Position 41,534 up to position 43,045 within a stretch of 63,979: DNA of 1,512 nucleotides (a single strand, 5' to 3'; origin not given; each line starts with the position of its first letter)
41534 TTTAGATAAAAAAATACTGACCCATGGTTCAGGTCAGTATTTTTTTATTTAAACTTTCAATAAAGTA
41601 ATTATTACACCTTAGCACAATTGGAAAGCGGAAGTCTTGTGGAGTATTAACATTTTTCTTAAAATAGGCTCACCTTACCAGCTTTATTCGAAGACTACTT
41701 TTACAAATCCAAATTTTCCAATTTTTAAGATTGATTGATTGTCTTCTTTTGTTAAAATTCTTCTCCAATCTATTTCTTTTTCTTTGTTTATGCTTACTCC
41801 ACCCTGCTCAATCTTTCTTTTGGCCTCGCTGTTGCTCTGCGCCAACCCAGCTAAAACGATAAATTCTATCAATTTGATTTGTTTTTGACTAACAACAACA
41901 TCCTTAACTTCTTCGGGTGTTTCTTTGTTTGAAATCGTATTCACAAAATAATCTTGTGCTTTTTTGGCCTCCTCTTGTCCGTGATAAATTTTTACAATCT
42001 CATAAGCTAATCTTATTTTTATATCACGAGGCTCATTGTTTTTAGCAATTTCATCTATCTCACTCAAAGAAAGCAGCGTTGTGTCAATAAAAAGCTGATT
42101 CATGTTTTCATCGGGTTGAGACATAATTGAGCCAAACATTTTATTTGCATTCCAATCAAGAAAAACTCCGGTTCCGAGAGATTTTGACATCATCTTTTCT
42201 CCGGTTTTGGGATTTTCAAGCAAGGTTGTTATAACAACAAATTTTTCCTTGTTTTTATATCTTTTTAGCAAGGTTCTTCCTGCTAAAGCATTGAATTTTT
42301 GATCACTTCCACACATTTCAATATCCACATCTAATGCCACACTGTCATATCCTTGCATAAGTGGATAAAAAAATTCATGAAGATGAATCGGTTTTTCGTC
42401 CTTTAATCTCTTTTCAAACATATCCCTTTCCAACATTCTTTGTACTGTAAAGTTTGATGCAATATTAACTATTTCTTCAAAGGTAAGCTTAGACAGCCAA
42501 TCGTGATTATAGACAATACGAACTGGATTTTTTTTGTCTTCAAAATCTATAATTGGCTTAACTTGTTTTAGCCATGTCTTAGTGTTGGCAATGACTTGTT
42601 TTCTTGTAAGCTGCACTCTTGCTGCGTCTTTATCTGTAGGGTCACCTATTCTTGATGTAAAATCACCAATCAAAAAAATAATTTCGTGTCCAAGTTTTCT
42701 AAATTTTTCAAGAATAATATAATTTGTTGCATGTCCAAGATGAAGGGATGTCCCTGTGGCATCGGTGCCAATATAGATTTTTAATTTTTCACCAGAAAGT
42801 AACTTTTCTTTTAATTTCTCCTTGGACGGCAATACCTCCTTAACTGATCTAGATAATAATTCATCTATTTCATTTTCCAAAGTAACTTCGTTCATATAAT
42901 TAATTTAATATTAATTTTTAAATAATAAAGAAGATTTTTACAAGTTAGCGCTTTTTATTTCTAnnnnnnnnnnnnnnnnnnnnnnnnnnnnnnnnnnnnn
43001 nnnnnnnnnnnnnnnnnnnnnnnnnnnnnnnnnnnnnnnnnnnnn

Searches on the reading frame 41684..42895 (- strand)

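Call 46: search_protein_families(library=pfam, proteins=[window:41684-42895:-], max_evalue=0.001)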
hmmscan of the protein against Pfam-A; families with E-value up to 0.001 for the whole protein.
window:41684-42895:- (403 aa): 2 families
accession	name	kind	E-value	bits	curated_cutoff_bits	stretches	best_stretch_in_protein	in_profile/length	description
PF00579.31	tRNA-synt_1b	-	5.5e-63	213.5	21.1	1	35-318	3-288/292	tRNA synthetases class I (W and Y)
PF22421.1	SYY_C-terminal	-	2.3e-09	37.4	27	1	328-386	7-65/83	Tyrosine--tRNA ligase SYY-like C-terminal domain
